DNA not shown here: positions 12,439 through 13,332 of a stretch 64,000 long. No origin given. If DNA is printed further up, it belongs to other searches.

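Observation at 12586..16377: Cys-rich SLH-like C-terminal triple repeat, shared by otherwise unrelated secreted proteins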

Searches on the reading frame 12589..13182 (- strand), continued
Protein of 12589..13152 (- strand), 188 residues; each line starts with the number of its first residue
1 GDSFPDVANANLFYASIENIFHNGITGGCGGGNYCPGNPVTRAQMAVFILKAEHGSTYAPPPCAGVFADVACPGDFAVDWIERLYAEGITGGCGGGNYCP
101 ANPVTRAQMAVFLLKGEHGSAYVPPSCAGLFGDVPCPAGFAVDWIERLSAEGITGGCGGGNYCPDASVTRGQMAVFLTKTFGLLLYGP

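Call 43: find_related_loci(query=A1, collection=genome_contigs, flank=10000)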
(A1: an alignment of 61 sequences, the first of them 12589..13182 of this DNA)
Query A1 (198 aa) in genome_contigs; peptide patterns used: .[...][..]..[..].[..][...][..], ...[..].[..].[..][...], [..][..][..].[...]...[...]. (x = any residue, [..] = any of these).
588 stretches matched a pattern (row limit reached: there are more); 550 encode a relative of the query (tblastn E <= 1e-3); the best 80 are kept; 80 distinct loci.
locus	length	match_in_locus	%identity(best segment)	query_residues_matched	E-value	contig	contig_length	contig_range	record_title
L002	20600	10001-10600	90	1-198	1e-114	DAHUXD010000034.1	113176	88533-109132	MAG TPA_asm: Acidobacteria bacterium isolate clean263 k141_608429, whole genome shotgun sequence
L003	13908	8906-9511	74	1-198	1e-96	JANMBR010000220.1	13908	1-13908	MAG: Acidobacteriota bacterium isolate OTE_1_metabat_297 OTE_1_k141_1937430, whole genome shotgun sequence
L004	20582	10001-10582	73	3-198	1e-94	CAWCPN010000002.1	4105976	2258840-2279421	MAG: uncultured Acidobacteriota bacterium isolate MFD04944.bin.1.75 genome assembly, contig: contig_2100, whole genome s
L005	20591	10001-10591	71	4-198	7e-91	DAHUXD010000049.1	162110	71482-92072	MAG TPA_asm: Acidobacteria bacterium isolate clean263 k141_81729, whole genome shotgun sequence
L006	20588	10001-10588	69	1-198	1e-89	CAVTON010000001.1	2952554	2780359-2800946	MAG: uncultured Acidobacteriota bacterium isolate MFD00822.bin.1.116 genome assembly, contig: contig_51131, whole genome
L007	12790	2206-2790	69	1-198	2e-89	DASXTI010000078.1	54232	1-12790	MAG TPA_asm: Thermoanaerobaculia bacterium isolate SMAG_U4688 k141_888689, whole genome shotgun sequence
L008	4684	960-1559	72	1-198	7e-88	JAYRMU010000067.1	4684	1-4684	MAG: Thermoanaerobaculia bacterium isolate XM2_XAASGE4bin.10 k141_1088198, whole genome shotgun sequence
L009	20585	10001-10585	66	2-198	3e-88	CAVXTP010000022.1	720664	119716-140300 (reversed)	MAG: uncultured Acidobacteriota bacterium isolate MFD05942.bin.1.319 genome assembly, contig: contig_8654, whole genome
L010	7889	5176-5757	70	3-197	8e-88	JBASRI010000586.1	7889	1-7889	MAG: Thermoanaerobaculia bacterium isolate MFD13520_ilm_asm_bin14 k127_86413, whole genome shotgun sequence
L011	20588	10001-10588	71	1-198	1e-87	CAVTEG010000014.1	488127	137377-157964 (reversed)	MAG: uncultured Acidobacteriota bacterium isolate MFD00822.bin.2.9 genome assembly, contig: contig_97058, whole genome s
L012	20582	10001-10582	78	3-198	8e-87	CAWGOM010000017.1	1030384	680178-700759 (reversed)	MAG: uncultured Acidobacteriota bacterium isolate MFD09730.bin.2.99 genome assembly, contig: contig_999, whole genome sh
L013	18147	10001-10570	70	7-198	2e-86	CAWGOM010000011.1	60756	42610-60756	MAG: uncultured Acidobacteriota bacterium isolate MFD09730.bin.2.99 genome assembly, contig: contig_54695, whole genome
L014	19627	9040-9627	74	1-198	3e-89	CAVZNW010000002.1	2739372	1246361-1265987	MAG: uncultured Acidobacteriota bacterium isolate MFD06435.bin.3.333 genome assembly, contig: contig_42678, whole genome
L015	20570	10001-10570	67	1-192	2e-86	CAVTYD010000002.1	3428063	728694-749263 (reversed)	MAG: uncultured Acidobacteriota bacterium isolate MFD06714.bin.2.31 genome assembly, contig: contig_15739, whole genome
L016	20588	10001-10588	75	1-198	1e-85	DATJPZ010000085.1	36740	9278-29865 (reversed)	MAG TPA_asm: Thermoanaerobaculia bacterium isolate SMAG_U14926 k141_4452739, whole genome shotgun sequence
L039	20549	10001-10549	64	13-198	4e-75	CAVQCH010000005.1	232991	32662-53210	MAG: uncultured Acidobacteriota bacterium isolate MFD02134.bin.2.168 genome assembly, contig: contig_41910, whole genome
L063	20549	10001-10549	63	1-198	1e-69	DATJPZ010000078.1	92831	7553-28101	MAG TPA_asm: Thermoanaerobaculia bacterium isolate SMAG_U14926 k141_167121, whole genome shotgun sequence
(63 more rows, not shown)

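Call 51: search_protein_families(library=pfam, proteins=[L039:15269-19144:+, L063:13042-18237:+], max_evalue=0.001)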
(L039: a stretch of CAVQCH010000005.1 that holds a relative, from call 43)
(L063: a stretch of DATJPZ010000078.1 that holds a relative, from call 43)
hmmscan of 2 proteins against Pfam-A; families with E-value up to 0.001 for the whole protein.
L039:15269-19144:+ (1292 aa): 5 families
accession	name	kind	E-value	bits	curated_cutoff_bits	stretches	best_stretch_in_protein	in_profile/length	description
PF04230.19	PS_pyruv_trans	-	5.8e-42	145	25.3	1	18-317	1-280/280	Polysaccharide pyruvyl transferase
PF00535.33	Glycos_transf_2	-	2.7e-29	102.7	23.3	1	672-800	1-128/168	Glycosyl transferase family 2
PF13641.12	Glyco_tranf_2_3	-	6.2e-13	49.7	27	1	669-893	1-223/230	Glycosyltransferase like family 2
PF13692.12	Glyco_trans_1_4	-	1.2e-07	32.5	27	1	1142-1253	20-136/142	Glycosyl transferases group 1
PF10111.15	Glyco_tranf_2_2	-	8.4e-05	22.6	27.3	1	686-864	14-199/276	Glycosyltransferase like family 2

L063:13042-18237:+ (1732 aa): 4 families
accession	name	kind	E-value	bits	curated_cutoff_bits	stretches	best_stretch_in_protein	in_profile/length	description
PF04230.19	PS_pyruv_trans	-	7e-35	121.7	25.3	1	457-758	1-280/280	Polysaccharide pyruvyl transferase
PF00535.33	Glycos_transf_2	-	5.8e-27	95.1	23.3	1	1113-1233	1-120/168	Glycosyl transferase family 2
PF13641.12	Glyco_tranf_2_3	-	5.6e-16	59.7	27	1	1110-1333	1-222/230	Glycosyltransferase like family 2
PF13692.12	Glyco_trans_1_4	-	4.7e-08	33.8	27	1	1582-1692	20-135/142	Glycosyl transferases group 1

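Call 53: search_protein_families(library=ncbifam, proteins=[L039:15278-16477:+, L063:14368-15567:+], max_evalue=0.001)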
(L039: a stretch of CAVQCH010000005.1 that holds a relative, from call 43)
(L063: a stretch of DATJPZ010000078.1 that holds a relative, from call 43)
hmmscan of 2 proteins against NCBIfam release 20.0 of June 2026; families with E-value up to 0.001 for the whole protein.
L039:15278-16477:+ (400 aa): 3 families
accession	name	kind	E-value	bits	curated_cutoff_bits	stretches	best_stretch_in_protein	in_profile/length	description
TIGR03609.1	S_layer_CsaB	equivalog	1.7e-63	214.8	213.1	1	5-325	2-291/301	polysaccharide pyruvyl transferase CsaB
NF007452.0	PRK10017.1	equivalog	4.5e-18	65.3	399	2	248-346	290-388/426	colanic acid biosynthesis pyruvyl transferase WcaK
TIGR04006.1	wcaK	equivalog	2.7e-16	59.4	727.1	1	248-342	290-384/426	colanic acid biosynthesis pyruvyl transferase WcaK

L063:14368-15567:+ (400 aa): 3 families
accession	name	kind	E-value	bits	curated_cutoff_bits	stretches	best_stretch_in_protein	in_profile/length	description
TIGR03609.1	S_layer_CsaB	equivalog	9.4e-61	205.7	213.1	1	5-326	2-290/301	polysaccharide pyruvyl transferase CsaB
NF007452.0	PRK10017.1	equivalog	2.3e-13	49.8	399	1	109-370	141-410/426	colanic acid biosynthesis pyruvyl transferase WcaK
TIGR04006.1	wcaK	equivalog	2.4e-11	43.1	727.1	1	109-369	141-409/426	colanic acid biosynthesis pyruvyl transferase WcaK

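Call 54: find_homologous_proteins(query=L063:14368-15567:+, max_evalue=1e-20)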
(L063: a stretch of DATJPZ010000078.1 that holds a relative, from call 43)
Query L063:14368-15567:+ (400 aa): 40 proteins with E <= 1e-20 among 8000 candidates.
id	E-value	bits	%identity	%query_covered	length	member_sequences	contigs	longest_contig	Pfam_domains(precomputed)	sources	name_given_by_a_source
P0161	1.4e-177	609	74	100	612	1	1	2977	PF04230.20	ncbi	ncbi:MAG TPA: polysaccharide pyruvyl transferase CsaB, partial [Thermoanaerobaculia bacterium]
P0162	2.6e-115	404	52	100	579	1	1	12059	PF04230.20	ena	-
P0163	4.9e-113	396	54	92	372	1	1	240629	PF04230.20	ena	-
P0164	1.0e-89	319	61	63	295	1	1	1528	PF04230.20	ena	-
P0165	5.2e-86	307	77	46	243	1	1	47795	PF04230.20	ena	-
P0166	8.0e-82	294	42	92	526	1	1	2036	PF04230.20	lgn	-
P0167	4.7e-79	284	45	90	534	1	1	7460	PF04230.20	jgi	-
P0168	4.5e-77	278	41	97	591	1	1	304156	PF04230.20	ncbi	-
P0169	1.5e-76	276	44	98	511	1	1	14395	PF04230.20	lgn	-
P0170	1.6e-75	273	51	42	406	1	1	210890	PF04230.20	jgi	jgi:hypothetical protein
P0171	1.6e-68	250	41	92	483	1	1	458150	PF04230.20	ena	-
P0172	2.3e-65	239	58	47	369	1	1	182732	PF04230.20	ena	-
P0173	4.2e-65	238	34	92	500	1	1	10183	PF04230.20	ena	-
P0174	9.5e-60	221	74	29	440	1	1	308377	PF04230.20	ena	-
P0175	5.8e-57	212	38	87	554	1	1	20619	PF04230.20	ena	-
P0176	3.8e-53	199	37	85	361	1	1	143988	PF04230.20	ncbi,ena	-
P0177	9.4e-45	172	36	82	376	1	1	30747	PF04230.20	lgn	-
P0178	1.5e-44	171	39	88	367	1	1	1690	PF04230.20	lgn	-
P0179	2.4e-44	170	36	87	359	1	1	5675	PF04230.20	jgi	jgi:polysaccharide pyruvyl transferase CsaB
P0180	1.0e-42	165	37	93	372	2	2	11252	PF04230.20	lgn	-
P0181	1.3e-42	164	38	88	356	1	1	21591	PF04230.20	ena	-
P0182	1.4e-42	164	39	82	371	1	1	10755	PF04230.20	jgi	jgi:polysaccharide pyruvyl transferase CsaB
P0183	8.8e-42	162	37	80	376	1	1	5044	PF04230.20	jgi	-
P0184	7.0e-39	152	29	93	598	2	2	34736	PF04230.20,PF03808.20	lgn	-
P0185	9.0e-39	152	34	94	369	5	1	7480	PF04230.20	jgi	jgi:polysaccharide pyruvyl transferase CsaB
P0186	7.1e-38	149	36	88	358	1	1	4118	PF04230.20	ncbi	ncbi:MAG: polysaccharide pyruvyl transferase CsaB [bacterium]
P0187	5.9e-37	146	34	95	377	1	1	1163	PF04230.20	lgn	-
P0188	6.6e-36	142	35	82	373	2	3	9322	PF04230.20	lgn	-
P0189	3.6e-34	137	34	93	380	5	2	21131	PF04230.20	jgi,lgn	jgi:polysaccharide pyruvyl transferase CsaB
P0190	3.7e-34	137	36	81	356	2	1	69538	PF04230.20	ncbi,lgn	-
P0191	4.3e-34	136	34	91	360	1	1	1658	PF04230.20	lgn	-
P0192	1.1e-33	135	33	96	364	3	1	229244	PF04230.20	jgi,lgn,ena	-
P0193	3.1e-33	134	33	91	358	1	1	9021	PF04230.20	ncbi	-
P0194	4.6e-33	133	35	81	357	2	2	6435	PF04230.20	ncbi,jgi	-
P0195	8.2e-32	129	37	87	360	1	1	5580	PF04230.20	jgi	jgi:polysaccharide pyruvyl transferase CsaB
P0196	4.3e-31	127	34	81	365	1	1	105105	PF04230.20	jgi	-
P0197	2.3e-30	124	33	92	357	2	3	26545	PF04230.20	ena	-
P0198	5.3e-30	123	34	81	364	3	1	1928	PF04230.20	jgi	jgi:polysaccharide pyruvyl transferase CsaB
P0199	4.4e-29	120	30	95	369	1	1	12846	PF04230.20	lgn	-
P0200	2.3e-25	108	37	79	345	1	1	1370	PF04230.20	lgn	-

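Call 55: search_protein_families(library=pfam, proteins=[P0001, P0008, P0020, P0055, window:12589-13182:-], max_evalue=1)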
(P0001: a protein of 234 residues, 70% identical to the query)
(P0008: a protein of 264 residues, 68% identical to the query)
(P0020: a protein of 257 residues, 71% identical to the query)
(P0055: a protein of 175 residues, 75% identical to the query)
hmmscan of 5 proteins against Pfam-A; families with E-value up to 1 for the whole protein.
P0001 (234 aa): 4 families
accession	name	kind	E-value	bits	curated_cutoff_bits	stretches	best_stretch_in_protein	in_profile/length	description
PF00395.25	SLH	-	9.9e-14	51.5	20.8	2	124-161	7-44/44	S-layer homology domain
PF24453.1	DUF7569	-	2.1e-07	31.3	27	1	186-201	36-51/70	Family of unknown function (DUF7569)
PF09020.15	YopE_N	-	0.026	15.2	27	0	176-203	89-114/126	YopE, N terminal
PF21794.3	RAD51D_N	-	0.16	12.6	27.3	0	61-78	9-26/60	RAD51D, N-terminal domain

P0008 (264 aa): 3 families
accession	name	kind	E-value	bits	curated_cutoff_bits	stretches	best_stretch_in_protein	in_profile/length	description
PF00395.25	SLH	-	9.8e-19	67.5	20.8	3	97-126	15-44/44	S-layer homology domain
PF24453.1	DUF7569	-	1.5e-05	25.4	27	1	88-103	36-51/70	Family of unknown function (DUF7569)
PF17859.6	Pelovaterin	-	0.084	13.6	27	0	167-178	27-38/42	Pelovaterin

P0020 (257 aa): 5 families
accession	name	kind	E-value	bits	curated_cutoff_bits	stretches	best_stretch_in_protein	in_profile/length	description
PF00395.25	SLH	-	1.5e-11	44.5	20.8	2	173-208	9-44/44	S-layer homology domain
PF24453.1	DUF7569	-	3.7e-07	30.5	27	1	233-247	36-49/70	Family of unknown function (DUF7569)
PF14117.11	DUF4287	-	0.059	13.9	27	0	114-157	19-48/60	Domain of unknown function (DUF4287)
PF21794.3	RAD51D_N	-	0.11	13.1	27.3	0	233-251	8-26/60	RAD51D, N-terminal domain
PF17573.8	GA-like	-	0.28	11.5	25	0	116-124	16-24/50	GA-like domain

P0055 (175 aa): 4 families
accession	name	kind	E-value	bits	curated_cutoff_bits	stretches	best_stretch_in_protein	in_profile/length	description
PF00395.25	SLH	-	5.5e-12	45.9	20.8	2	69-97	15-43/44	S-layer homology domain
PF24453.1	DUF7569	-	2.2e-05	24.9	27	2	120-135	33-48/70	Family of unknown function (DUF7569)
PF11638.13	DnaA_N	-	0.14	12.3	24.6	0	65-77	47-59/65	DnaA N-terminal domain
PF21794.3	RAD51D_N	-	0.15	12.7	27.3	0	123-141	8-26/60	RAD51D, N-terminal domain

window:12589-13182:- (198 aa): 2 families
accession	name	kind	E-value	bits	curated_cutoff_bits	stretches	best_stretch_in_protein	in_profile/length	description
PF00395.25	SLH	-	1.2e-19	70.4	20.8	3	91-120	15-44/44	S-layer homology domain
PF11638.13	DnaA_N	-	0.34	11.1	24.6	0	82-99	42-59/65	DnaA N-terminal domain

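Call 60: search_protein_families(library=pfam, proteins=[L039:1-2601:-, L039:2586-3119:+, L039:3780-4865:-, L039:4870-7779:+, L039:7816-8481:-, L039:9032-10564:+, L039:10565-12910:+, L039:14253-15296:-, L039:19416-20549:+, L063:18247-20145:-], max_evalue=0.001)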
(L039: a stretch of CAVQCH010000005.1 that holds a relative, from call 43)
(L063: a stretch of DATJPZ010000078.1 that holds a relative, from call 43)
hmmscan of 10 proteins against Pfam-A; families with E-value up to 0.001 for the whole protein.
L039:1-2601:- (867 aa): 5 families
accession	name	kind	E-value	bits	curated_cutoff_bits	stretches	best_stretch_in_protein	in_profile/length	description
PF00069.31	Pkinase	-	3.8e-47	161.3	31.7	1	18-277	1-254/263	Protein kinase domain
PF07714.23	PK_Tyr_Ser-Thr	-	3.1e-33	115.6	23.1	1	23-275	6-249/258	Protein tyrosine and serine/threonine kinase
PF07676.18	PD40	-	1.1e-12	48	20.9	0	349-373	3-27/38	WD40-like Beta Propeller Repeat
PF01636.29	APH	-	3.3e-06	27.5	23.2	0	135-164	169-199/239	Phosphotransferase enzyme family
PF03109.22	ABC1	-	9.4e-05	22.1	22.9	0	62-167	119-219/244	ABC1 atypical kinase-like domain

L039:2586-3119:+ (177 aa): 1 family
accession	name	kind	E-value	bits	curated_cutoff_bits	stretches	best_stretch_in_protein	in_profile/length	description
PF09900.14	DUF2127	-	2.5e-20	73.6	24.3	1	30-166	2-138/140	Predicted membrane protein (DUF2127)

L039:3780-4865:- (361 aa): 1 family
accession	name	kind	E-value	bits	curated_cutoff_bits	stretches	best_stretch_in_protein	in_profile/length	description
PF03069.20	FmdA_AmdA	-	2.8e-24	86.2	27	2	206-277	199-271/373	Acetamidase/Formamidase family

L039:4870-7779:+ (969 aa): 0 families

L039:7816-8481:- (221 aa): 0 families

L039:9032-10564:+ (510 aa): 6 families
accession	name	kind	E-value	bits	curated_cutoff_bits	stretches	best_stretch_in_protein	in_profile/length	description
PF13688.12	Reprolysin_5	-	5.9e-23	82.6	27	1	97-289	2-187/196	Metallo-peptidase family M12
PF00395.25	SLH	-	1.4e-16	60.6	20.8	1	327-369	2-44/44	S-layer homology domain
PF13583.11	Reprolysin_4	-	9.8e-15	55.2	22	1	100-298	5-185/203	Metallo-peptidase family M12B Reprolysin-like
PF13582.12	Reprolysin_3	-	3.5e-14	53.8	22.4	1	123-248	2-123/123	Metallo-peptidase family M12B Reprolysin-like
PF01421.25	Reprolysin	-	1.4e-05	25.6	20.8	1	106-260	9-151/200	Reprolysin (M12B) family zinc metalloprotease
PF13574.12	Reprolysin_2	-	0.00013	22.3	27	1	125-289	8-173/195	Metallo-peptidase family M12B Reprolysin-like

L039:10565-12910:+ (781 aa): 4 families
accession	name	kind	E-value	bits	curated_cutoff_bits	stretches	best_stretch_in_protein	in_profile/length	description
PF02518.31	HATPase_c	-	2.3e-27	96.1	26.4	1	598-706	3-109/111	Histidine kinase-, DNA gyrase B-, and HSP90-like ATPase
PF00512.31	HisKA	-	4.4e-09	36.7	26.9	1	486-551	1-65/66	His Kinase A (phospho-acceptor) domain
PF00672.30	HAMP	-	5.7e-07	30.2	25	1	431-481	3-52/53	HAMP domain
PF13581.12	HATPase_c_2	-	3.8e-05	24.1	27.4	1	608-700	39-123/127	Histidine kinase-like ATPase domain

L039:14253-15296:- (347 aa): 8 families
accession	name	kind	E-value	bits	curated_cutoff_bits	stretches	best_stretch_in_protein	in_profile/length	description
PF13489.12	Methyltransf_23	-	4e-19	69.4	27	1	97-263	20-159/164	Methyltransferase domain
PF13649.12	Methyltransf_25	-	1.8e-16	61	27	1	103-196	1-97/97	Methyltransferase domain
PF08241.18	Methyltransf_11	-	2.4e-16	60.6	21.2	1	104-199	1-94/95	Methyltransferase domain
PF08242.18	Methyltransf_12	-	2.7e-15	57.3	30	1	104-197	1-97/98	Methyltransferase domain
PF13847.12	Methyltransf_31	-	3.3e-12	46.8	27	1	101-204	5-113/145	Methyltransferase domain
PF07021.18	MetW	-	1.7e-06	28.2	21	1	100-188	14-98/193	Methionine biosynthesis protein MetW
PF05175.20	MTS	-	5.1e-06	26.7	23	1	100-172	32-105/170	Methyltransferase small domain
PF02353.26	CMAS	-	3e-05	23.9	27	1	102-198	65-162/273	Mycolic acid cyclopropane synthetase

L039:19416-20549:+ (378 aa): 1 family
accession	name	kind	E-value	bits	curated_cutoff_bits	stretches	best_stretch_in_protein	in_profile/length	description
PF07969.17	Amidohydro_3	-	0.0004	20.4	29.7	1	117-316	1-206/472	Amidohydrolase family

L063:18247-20145:- (632 aa): 1 family
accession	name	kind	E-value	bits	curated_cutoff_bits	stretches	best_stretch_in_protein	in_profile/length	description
PF13231.12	PMT_2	-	4.1e-05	24.3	26.1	1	186-340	7-159/160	Dolichyl-phosphate-mannose-protein mannosyltransferase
